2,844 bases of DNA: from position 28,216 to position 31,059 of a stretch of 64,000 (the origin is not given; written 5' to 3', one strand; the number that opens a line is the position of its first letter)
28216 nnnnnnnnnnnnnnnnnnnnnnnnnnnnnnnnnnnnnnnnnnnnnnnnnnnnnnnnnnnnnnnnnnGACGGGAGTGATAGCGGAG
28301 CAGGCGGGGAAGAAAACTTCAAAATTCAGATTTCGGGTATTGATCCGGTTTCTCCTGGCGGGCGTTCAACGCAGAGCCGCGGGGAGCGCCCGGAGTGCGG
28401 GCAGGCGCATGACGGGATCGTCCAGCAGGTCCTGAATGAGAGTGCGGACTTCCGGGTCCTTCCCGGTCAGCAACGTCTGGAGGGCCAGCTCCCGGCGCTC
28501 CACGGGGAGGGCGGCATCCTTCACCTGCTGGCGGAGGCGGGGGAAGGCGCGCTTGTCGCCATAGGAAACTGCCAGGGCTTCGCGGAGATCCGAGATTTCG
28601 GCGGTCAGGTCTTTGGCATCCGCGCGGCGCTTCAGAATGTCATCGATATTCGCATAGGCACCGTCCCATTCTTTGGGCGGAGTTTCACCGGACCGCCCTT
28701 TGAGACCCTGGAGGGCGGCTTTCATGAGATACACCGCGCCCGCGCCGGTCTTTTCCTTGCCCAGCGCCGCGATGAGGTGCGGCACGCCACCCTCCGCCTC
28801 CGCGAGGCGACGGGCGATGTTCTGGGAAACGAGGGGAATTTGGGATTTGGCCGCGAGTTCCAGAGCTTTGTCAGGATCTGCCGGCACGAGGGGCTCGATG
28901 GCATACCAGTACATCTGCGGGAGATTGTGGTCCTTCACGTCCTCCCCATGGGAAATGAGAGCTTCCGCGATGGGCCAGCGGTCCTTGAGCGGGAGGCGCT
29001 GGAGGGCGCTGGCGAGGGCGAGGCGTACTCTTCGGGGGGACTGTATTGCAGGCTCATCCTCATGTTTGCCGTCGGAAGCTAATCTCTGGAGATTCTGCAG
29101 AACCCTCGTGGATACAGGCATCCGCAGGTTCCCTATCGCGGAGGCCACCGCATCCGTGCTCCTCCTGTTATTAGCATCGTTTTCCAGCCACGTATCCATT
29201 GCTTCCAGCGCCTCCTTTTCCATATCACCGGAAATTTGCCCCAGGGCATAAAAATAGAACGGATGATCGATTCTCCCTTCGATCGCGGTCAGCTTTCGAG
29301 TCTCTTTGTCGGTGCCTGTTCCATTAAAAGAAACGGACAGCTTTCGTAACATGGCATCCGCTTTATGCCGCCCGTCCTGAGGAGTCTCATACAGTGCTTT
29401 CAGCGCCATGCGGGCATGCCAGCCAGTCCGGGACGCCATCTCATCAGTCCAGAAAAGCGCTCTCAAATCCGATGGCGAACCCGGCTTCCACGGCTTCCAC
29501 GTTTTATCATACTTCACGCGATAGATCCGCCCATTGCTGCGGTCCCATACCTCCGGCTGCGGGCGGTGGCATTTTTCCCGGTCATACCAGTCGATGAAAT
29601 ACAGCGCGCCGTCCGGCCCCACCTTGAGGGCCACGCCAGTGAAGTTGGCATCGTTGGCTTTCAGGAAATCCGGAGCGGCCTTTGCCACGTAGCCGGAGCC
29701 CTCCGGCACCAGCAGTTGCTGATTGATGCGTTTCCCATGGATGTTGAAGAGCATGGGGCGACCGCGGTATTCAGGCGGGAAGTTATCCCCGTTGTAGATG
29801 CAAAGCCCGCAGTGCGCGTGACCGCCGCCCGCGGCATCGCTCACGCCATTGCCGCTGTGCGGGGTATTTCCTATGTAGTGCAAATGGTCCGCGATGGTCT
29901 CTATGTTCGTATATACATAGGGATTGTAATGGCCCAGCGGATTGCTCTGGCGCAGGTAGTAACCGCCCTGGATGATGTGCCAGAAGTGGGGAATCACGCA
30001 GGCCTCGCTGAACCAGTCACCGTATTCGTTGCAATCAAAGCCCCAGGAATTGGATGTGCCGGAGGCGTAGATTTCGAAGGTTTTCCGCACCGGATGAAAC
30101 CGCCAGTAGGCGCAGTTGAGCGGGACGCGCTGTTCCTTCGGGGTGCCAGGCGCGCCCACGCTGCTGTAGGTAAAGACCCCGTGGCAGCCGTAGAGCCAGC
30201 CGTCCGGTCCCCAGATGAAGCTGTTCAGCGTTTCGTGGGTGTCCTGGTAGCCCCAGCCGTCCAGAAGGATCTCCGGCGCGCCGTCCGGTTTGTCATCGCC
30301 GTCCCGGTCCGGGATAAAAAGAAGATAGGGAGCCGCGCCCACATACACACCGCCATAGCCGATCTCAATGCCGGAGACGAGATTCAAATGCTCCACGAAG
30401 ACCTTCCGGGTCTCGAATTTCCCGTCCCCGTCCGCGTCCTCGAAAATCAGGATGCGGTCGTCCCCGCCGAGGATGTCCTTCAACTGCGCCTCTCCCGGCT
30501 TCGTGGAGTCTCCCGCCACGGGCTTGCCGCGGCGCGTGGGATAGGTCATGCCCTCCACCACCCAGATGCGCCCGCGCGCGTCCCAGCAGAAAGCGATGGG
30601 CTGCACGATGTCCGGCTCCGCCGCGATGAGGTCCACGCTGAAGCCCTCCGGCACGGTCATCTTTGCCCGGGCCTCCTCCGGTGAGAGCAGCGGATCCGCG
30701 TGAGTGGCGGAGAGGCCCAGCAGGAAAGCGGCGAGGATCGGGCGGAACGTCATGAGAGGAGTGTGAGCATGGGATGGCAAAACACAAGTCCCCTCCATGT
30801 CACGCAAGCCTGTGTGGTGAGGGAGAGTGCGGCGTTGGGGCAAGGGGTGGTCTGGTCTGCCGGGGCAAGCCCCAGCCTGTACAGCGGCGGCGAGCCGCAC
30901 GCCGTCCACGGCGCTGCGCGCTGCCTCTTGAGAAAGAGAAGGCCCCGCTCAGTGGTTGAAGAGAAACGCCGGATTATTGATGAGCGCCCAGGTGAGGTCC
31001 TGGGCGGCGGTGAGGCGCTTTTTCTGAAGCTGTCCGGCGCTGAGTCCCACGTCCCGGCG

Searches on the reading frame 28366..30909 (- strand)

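Call 23: search_protein_families(library=pfam, proteins=[window:28366-30909:-], max_evalue=0.001)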
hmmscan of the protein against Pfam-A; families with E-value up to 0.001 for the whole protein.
window:28366-30909:- (847 aa): 1 family
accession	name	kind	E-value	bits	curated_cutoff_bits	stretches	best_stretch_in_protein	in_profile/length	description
PF23500.1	DUF7133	-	7.9e-74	249.7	27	1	76-468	1-384/385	Domain of unknown function (DUF7133)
